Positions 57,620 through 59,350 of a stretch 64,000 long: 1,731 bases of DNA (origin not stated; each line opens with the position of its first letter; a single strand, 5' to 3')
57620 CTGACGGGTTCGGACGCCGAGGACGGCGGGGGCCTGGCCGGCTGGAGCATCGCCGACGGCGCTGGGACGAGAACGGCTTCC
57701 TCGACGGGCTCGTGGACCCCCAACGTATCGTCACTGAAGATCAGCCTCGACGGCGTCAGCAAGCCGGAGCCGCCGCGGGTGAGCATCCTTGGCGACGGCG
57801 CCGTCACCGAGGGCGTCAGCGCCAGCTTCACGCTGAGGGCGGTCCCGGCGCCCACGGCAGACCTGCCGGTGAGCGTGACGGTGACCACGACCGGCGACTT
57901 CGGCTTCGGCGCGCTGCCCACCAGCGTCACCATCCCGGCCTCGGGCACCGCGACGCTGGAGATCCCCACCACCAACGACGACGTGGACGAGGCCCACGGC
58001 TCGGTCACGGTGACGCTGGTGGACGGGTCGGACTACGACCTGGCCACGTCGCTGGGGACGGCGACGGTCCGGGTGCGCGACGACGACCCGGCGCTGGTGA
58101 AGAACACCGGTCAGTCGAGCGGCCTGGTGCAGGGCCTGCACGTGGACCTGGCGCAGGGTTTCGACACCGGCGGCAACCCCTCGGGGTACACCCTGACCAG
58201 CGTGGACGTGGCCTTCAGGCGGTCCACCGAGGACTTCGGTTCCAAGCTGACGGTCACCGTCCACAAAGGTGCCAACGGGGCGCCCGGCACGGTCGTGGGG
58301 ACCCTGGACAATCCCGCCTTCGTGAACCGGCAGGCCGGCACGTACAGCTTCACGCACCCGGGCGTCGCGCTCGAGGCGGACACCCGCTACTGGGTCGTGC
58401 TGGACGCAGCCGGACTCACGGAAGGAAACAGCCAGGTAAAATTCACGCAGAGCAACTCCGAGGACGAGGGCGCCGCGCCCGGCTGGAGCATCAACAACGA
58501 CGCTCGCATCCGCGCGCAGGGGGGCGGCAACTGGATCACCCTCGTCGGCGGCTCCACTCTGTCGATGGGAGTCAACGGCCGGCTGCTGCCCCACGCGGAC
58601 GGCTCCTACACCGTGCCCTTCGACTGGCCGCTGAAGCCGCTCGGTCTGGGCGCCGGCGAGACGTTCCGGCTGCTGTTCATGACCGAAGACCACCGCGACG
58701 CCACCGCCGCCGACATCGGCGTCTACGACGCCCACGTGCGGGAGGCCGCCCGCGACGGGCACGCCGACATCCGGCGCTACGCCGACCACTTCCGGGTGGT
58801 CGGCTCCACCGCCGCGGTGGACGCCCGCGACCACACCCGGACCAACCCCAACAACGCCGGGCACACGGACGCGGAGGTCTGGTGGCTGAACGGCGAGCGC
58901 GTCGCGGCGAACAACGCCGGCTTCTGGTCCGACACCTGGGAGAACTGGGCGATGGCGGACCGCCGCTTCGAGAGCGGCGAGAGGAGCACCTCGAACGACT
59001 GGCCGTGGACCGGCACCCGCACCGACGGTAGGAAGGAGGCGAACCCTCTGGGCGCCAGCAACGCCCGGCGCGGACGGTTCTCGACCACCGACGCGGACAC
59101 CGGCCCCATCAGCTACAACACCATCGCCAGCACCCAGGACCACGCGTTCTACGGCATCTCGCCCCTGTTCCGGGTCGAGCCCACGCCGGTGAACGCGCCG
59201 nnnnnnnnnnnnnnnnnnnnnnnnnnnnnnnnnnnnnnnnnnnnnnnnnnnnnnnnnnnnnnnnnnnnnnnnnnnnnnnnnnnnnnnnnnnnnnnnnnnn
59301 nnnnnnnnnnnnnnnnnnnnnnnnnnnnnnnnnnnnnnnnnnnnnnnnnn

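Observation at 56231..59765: Five copies of an unassigned ~170-aa domain (N-[TS]-G-Q ... AQ[AS]F[TD]TG-x-N-x2-GY-x-L-x-[SG]V ... G-[SA]-PG ... [AP]-[ND]-T-[TR]-Y-[WF] ... ED ... GW[ST]I)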

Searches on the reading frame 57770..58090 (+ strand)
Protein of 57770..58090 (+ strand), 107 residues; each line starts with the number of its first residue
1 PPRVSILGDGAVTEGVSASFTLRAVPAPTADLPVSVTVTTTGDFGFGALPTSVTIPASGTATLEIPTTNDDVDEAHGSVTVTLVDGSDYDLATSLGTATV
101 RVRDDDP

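Call 9: search_protein_families(library=ncbifam, proteins=[window:57770-58090:+], max_evalue=1)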
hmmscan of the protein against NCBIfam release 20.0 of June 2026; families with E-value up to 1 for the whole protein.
window:57770-58090:+ (107 aa): 2 families
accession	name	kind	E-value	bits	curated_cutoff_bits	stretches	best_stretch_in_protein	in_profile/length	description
NF052454.1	BtaGlycanEglC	equivalog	0.04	12.8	700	1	36-102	94-161/459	endo-1,3-1,4-beta-glycanase EglC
NF038186.1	YPDG_rpt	domain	0.076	14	40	1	41-90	43-91/98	YPDG domain-containing protein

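Call 10: search_protein_families(library=pfam, proteins=[window:57770-58090:+], max_evalue=10)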
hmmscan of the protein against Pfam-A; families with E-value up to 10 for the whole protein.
window:57770-58090:+ (107 aa): 0 families

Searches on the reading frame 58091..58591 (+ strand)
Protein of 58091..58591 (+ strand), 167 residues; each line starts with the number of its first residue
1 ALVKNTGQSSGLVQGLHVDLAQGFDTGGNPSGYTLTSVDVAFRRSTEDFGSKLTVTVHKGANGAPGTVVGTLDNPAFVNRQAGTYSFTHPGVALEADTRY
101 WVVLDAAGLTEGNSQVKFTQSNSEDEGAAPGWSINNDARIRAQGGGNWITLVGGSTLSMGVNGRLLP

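Call 9: search_protein_families(library=ncbifam, proteins=[window:58091-58591:+], max_evalue=1)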
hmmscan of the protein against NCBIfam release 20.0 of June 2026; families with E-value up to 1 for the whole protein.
window:58091-58591:+ (167 aa): 1 family
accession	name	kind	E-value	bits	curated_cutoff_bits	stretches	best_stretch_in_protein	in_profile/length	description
NF041539.1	choice_anch_R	domain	1.1e-32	113.2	30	1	8-163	8-154/155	choice-of-anchor R domain-containing protein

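Call 10: search_protein_families(library=pfam, proteins=[window:58091-58591:+], max_evalue=10)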
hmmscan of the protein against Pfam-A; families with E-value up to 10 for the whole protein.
window:58091-58591:+ (167 aa): 1 family
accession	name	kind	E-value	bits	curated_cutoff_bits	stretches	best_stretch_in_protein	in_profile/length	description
PF24837.1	AMIN-like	-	0.094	13.2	27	1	125-163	23-61/129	AMIN-like domain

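Call 25: predict_structure(alignment_id=A3)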
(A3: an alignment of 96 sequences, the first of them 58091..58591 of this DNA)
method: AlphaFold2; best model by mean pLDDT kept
length: 167 residues; sequences in the alignment: 96
mean_pLDDT: 94.0   pTM: 0.91
mean pLDDT of the five models: 94.0, 93.9, 93.4, 93.2, 92.8
residues with pLDDT >= 90: 139; 70-90: 27; 50-70: 1; < 50: 0
segments of 3 or more residues with pLDDT < 50: none
pLDDT, mean of each block of 10 residues (from residue 1): 94 92 98 98 86 96 97 89 95 98 92 88 96 97 94 92 97
secondary structure, 60 per line:
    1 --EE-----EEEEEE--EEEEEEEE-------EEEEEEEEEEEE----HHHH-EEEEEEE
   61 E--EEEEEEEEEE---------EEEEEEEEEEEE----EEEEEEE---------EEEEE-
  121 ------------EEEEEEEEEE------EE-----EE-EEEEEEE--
elements in order: E10-15 E18-25 E33-44 H49-52 E54-61 E64-73 E83-94 E99-105 E115-119 E133-142 E159-165

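Call 28: fold_search(model_id=the predicted structure, library=pdb)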
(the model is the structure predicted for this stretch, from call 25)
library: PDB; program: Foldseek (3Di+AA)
matches with E <= 10: 1332; with E <= 0.001: 2
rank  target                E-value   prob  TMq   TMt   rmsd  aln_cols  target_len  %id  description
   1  9euj_G                2.5e-04  1.00  0.66  0.15   6.0       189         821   14  Cryo-EM structure of Staphylococcus aureus bacteriophage phi812 baseplate in the post-contraction state - sheath initi (released 2025-04-09)
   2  9eui_Q                4.2e-04  1.00  0.65  0.14   5.9       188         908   14  Cryo-EM structure of Staphylococcus aureus bacteriophage phi812 baseplate in the post-contraction state - complete (released 2025-04-09)
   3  8h2i_bG               1.8e-03  1.00  0.51  0.20   5.5       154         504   11  Near-atomic structure of five-fold averaged PBCV-1 capsid (released 2022-11-16)
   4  4ci7_B                1.6e-02  1.00  0.56  0.23   7.0       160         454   16  The crystal structure of the cysteine protease and lectin-like domains of Cwp84, a surface layer associated protein of (released 2014-05-14)
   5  7tok_B                2.4e-02  1.00  0.47  0.58   4.6       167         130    9  Crystal structure of the CBM domain of carbohydrate esterase FjoAcXE (released 2022-04-13)
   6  8zdp_v                2.5e-02  1.00  0.61  0.16   5.6       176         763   14  Cryo-EM structure of Mycobacteriophage Douge Central fiber (gp20) (released 2025-06-25)
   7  8zdq_v                2.5e-02  1.00  0.61  0.14   5.6       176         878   14  Cryo-EM structure of Mycobacteriophage Douge complete baseplate (gp13, gp17, gp23, gp16, gp18 and gp20) (released 2025-06-25)
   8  4ci7_A                2.7e-02  1.00  0.54  0.22   7.1       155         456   15  The crystal structure of the cysteine protease and lectin-like domains of Cwp84, a surface layer associated protein of (released 2014-05-14)
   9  9jwb_Z                3.1e-02  0.98  0.49  0.43   8.2       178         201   13  Cyanophage A4 capsid asymmetric unit (released 2025-04-09)
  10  7toj                  3.6e-02  0.99  0.48  0.24   6.3       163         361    9  Crystal structure of carbohydrate esterase CspAcXE, apoenzyme (released 2022-04-13)
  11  7tok_A                3.8e-02  0.84  0.34  0.42  10.6       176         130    9  Crystal structure of the CBM domain of carbohydrate esterase FjoAcXE (released 2022-04-13)
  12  4lee_A                3.8e-02  0.41  0.28  0.18  17.5       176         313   16  Structure of the Als3 adhesin from Candida albicans, residues 1-313 (mature sequence), triple mutant in the binding ca (released 2014-05-14)
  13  5azw_B                5.5e-02  0.95  0.34  0.53   5.8       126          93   12  Crystal structure of p24beta1 GOLD domain (released 2016-09-14)
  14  1k12                  6.1e-02  0.66  0.27  0.28  12.0       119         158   13  Fucose Binding lectin (released 2002-07-31)
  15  1ux7_A                7.8e-02  0.60  0.31  0.38   6.4       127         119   12  Carbohydrate-Binding Module CBM36 in complex with calcium and xylotriose (released 2004-10-27)
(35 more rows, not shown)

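Call 32: search_protein_families(library=pfam, alignment_id=A3, max_evalue=10)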
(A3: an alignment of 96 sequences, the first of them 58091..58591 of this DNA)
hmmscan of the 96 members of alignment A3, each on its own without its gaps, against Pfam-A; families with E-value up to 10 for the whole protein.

A. member 1, window:58091-58591:+ (167 aa): 1 family
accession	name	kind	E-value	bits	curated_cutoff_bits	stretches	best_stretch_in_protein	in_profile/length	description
PF24837.1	AMIN-like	-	0.094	13.2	27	1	125-163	23-61/129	AMIN-like domain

B. families by the number of members that match (of 96 scanned): 61 families (the first 25 are shown)
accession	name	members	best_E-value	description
PF07589.16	PEP-CTERM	7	2.4e-05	PEP-CTERM motif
PF12733.13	Cadherin-like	6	7.3e-17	Cadherin-like beta sandwich domain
PF13753.12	SWM_repeat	3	5.8e-06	Putative flagellar system-associated repeat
PF05345.18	He_PIG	2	0.0015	Putative Ig domain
PF13205.12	Big_5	2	0.0037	Bacterial Ig-like domain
PF20000.4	fvmX2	2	0.0063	FtsH ternary system domain X2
PF25783.1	BigA_beta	2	0.034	BigA beta sandwich domain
PF08428.16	Rib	2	0.041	Rib domain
PF23619.1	Ig_VWA7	2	0.27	VWA7 Ig-like domain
PF22352.2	K319L-like_PKD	1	3.1e-09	K319L-like, PKD domain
PF00801.26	PKD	1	9.7e-09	PKD domain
PF18911.6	PKD_4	1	1.4e-07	PKD domain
PF19078.6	Big_12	1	4.9e-06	Bacterial Ig-like domain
PF03160.20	Calx-beta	1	8.7e-06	Calx-beta domain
PF17963.7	Big_9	1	1.3e-05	Bacterial Ig domain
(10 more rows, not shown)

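Call 41: search_protein_representatives(alignment_id=A3)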
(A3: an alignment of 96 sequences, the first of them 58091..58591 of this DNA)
Query: 96 sequences, 268 profile positions. Proteins with E-value up to 0.001 (for the whole library): 13786; up to 1e-10: 8731; up to 1e-30: 3662. The best 150 are listed.
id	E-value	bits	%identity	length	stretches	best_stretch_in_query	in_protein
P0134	0.0e+00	1626.8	-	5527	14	30-210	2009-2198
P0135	0.0e+00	1576.8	-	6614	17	35-212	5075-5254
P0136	0.0e+00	1497.3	-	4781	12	34-227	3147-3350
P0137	0.0e+00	1264.8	-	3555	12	40-208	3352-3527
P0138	0.0e+00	1080.4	-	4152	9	33-216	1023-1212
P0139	1.5e-288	969.1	-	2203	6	17-205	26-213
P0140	2.2e-286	961.9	-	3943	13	39-219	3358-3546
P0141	4.2e-279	938.1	-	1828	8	12-219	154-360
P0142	3.2e-267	899.1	-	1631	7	40-208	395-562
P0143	7.9e-263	884.7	-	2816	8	40-212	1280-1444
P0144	1.7e-262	883.6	-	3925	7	35-223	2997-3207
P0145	1.8e-257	867.1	-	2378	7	11-227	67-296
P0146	7.1e-255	858.6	-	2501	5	19-212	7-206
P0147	5.3e-251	845.9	-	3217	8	39-207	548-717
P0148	7.0e-248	835.7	-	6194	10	35-222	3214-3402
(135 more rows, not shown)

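Call 50: fold_search(model_id=the predicted structure, library=viral)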
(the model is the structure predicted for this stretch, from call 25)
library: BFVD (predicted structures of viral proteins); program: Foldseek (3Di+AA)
matches with E <= 10: 1557; with E <= 0.001: 11
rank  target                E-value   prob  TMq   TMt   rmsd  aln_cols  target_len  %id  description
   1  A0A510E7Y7            1.6e-09  1.00  0.78  0.36   3.0       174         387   26  (no name in the UniProt tables at hand)
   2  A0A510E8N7            2.4e-08  1.00  0.74  0.14   4.3       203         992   17  (no name in the UniProt tables at hand)
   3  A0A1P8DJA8            6.1e-05  1.00  0.58  0.23   4.9       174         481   14  (no name in the UniProt tables at hand)
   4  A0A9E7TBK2            8.3e-05  1.00  0.57  0.14   7.9       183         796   14  (no name in the UniProt tables at hand)
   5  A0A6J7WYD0            3.5e-04  1.00  0.61  0.19   8.8       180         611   18  Uncharacterized protein [uncultured Caudovirales phage]
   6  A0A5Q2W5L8            3.8e-04  1.00  0.67  0.16   5.1       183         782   10  (no name in the UniProt tables at hand)
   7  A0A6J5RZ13            4.1e-04  1.00  0.56  0.28   7.5       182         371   14  Collagen triple helix repeat [uncultured Caudovirales phage]
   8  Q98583                5.0e-04  1.00  0.55  0.27   4.8       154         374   13  DUF5901 domain-containing protein [Paramecium bursaria Chlorella virus 1]
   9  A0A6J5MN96            5.0e-04  1.00  0.54  0.35   8.3       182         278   12  Uncharacterized protein [uncultured Caudovirales phage]
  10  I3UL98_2              6.1e-04  1.00  0.63  0.08   4.5       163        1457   16  (no name in the UniProt tables at hand)
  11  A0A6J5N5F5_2          7.9e-04  1.00  0.42  0.10  10.6       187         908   13  Collagen triple helix repeat [uncultured Caudovirales phage]
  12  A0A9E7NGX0            1.1e-03  1.00  0.59  0.17   8.2       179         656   12  (no name in the UniProt tables at hand)
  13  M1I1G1                1.1e-03  1.00  0.55  0.20   4.9       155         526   17  (no name in the UniProt tables at hand)
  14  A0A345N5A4            1.5e-03  1.00  0.52  0.21   8.6       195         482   12  (no name in the UniProt tables at hand)
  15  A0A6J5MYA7            1.5e-03  1.00  0.51  0.14   7.6       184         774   11  Collagen triple helix repeat [uncultured Caudovirales phage]
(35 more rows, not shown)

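Call 59: search_solved_structures(query=A3, max_evalue=1, show_alignments=1)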
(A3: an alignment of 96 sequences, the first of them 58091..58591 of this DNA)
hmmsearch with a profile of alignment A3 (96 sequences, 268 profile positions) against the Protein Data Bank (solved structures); distinct sequences matched with E-value up to 1: 1.
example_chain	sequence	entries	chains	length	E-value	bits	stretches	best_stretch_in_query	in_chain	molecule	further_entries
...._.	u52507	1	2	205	0.019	17.8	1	122-151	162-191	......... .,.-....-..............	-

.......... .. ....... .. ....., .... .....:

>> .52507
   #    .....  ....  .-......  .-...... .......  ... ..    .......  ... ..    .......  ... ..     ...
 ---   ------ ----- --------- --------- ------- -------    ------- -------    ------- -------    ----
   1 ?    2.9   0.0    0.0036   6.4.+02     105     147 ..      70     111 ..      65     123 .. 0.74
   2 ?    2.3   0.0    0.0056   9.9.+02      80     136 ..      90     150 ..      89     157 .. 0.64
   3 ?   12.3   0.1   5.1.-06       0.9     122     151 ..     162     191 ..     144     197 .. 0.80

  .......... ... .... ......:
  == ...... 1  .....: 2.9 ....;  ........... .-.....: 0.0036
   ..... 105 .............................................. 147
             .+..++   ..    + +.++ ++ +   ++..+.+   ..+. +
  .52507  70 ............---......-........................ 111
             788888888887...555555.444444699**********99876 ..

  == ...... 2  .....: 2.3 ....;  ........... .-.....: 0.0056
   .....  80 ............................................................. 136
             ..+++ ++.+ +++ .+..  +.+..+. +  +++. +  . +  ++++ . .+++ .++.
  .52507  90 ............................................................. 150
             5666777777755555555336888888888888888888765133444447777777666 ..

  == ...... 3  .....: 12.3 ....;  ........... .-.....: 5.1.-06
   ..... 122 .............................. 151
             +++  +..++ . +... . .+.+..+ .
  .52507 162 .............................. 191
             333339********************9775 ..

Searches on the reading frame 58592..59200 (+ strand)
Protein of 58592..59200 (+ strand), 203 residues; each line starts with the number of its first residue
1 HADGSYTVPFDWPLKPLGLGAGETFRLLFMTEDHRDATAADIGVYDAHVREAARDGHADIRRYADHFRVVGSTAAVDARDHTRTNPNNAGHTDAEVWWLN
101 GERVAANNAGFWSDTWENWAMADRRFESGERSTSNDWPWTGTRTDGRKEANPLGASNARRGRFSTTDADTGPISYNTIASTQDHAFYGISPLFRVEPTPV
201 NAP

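Call 9: search_protein_families(library=ncbifam, proteins=[window:58592-59200:+], max_evalue=1)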
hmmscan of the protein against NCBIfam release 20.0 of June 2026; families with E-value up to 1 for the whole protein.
window:58592-59200:+ (203 aa): 1 family
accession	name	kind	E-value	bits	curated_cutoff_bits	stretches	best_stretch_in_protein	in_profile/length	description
NF052665.1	CC0731_fam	equivalog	0.057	13.3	130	1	34-68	15-49/74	CC0731 family SpdR-regulated protein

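Call 10: search_protein_families(library=pfam, proteins=[window:58592-59200:+], max_evalue=10)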
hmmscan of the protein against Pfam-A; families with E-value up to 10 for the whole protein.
window:58592-59200:+ (203 aa): 0 families

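Call 34: find_homologous_proteins(query=window:58592-59200:+, max_evalue=0.001)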
Query window:58592-59200:+ (203 aa): 13 proteins with E <= 0.001 among 232 candidates.
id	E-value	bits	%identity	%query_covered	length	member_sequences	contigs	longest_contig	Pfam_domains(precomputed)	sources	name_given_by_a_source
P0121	3.3e-52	195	75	60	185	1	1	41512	-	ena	-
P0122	1.2e-49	187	39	95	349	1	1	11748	-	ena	-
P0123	5.5e-30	123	42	84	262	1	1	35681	-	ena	-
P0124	1.5e-26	112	39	93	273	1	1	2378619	-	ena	-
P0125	5.3e-23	100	44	72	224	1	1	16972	-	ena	-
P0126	7.6e-21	93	53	49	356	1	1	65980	PF03160.21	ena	-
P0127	3.1e-20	91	44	63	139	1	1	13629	-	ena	-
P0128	6.2e-17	80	55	36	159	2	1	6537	-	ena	-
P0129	1.5e-16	79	54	40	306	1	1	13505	-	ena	-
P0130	2.1e-14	72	52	38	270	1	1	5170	-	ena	-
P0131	8.9e-9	53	46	35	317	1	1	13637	PF13205.13,PF13753.13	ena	-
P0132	5.5e-8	51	39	70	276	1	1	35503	-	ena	-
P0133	6.6e-5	41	32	64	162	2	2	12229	PF07589.17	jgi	jgi:hypothetical protein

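Call 45: predict_structure(alignment_id=A4)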
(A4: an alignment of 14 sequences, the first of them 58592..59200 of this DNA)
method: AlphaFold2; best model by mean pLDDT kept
length: 203 residues; sequences in the alignment: 14
mean_pLDDT: 57.6   pTM: 0.60
mean pLDDT of the five models: 57.6, 56.8, 54.9, 54.1, 40.0
residues with pLDDT >= 90: 0; 70-90: 64; 50-70: 56; < 50: 83
segments of 3 or more residues with pLDDT < 50: 1-3, 72-84, 120-123, 133-182
pLDDT, mean of each block of 10 residues (from residue 1): 66 84 81 56 68 72 72 42 48 71 67 50 48 45 35 35 38 35 61 79 51
secondary structure, 60 per line:
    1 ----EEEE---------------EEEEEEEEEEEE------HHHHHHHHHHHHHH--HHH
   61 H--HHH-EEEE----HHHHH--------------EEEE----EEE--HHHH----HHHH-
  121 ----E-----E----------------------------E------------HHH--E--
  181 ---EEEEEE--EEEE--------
elements in order: E5-8 E24-35 H42-55 H58-61 E68-71 H76-80 E95-98 E103-105 H108-111 H116-119 E184-189 E192-195

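Call 49: fold_search(model_id=the predicted structure, library=pdb)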
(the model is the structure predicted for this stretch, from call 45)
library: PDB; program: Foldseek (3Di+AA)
matches with E <= 10: 9; with E <= 0.001: 0
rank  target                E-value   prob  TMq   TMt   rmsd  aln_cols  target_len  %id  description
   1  1dy2                  5.4e-01  0.28  0.40  0.47   8.3       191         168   17  Murine collagen alpha1(XV), endostatin domain (released 2001-01-21)
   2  1koe                  1.4e+00  0.25  0.31  0.36   4.3        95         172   13  ENDOSTATIN (released 1999-02-16)
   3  1dy1                  2.2e+00  0.08  0.37  0.40  12.0       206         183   11  Murine endostatin, crystal form III (released 2001-01-21)
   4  5krv_A                2.5e+00  0.01  0.11  0.07  14.2       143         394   12  1-deoxy-D-xylulose 5-phosphate reductoisomerase from Vibrio vulnificus in complex Arginine (released 2017-07-12)
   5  2w1v_A                6.7e+00  0.03  0.12  0.09   4.7        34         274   29  Crystal structure of mouse nitrilase-2 at 1.4A resolution (released 2008-12-16)
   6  6utl_I                7.1e+00  0.01  0.08  0.09   8.6        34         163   15  Yeast Thiol Specific antoxidant 2 with C171S mutation and catalytic cysteine alkylated with iodoacetamide (released 2020-07-15)
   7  6utl_E                7.1e+00  0.01  0.07  0.08   7.6        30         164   13  Yeast Thiol Specific antoxidant 2 with C171S mutation and catalytic cysteine alkylated with iodoacetamide (released 2020-07-15)
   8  3zvj_P                8.1e+00  0.01  0.07  0.09   7.5        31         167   22  Crystal structure of high molecular weight (HMW) form of Peroxiredoxin I from Schistosoma mansoni (released 2012-03-21)
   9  2xpe_A                8.6e+00  0.01  0.07  0.09   7.4        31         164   19  Oxidised Thiol peroxidase (Tpx) from Yersinia pseudotuberculosis (released 2011-08-10)

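Call 58: search_solved_structures(query=A4, max_evalue=10)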
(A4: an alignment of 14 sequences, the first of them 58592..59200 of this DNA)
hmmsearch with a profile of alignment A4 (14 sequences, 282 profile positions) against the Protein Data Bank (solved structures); distinct sequences matched with E-value up to 10: 1.
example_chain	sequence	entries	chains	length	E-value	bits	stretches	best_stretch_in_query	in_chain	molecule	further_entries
5xfl_A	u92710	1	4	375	1.7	11.8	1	156-211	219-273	Catenin alpha-2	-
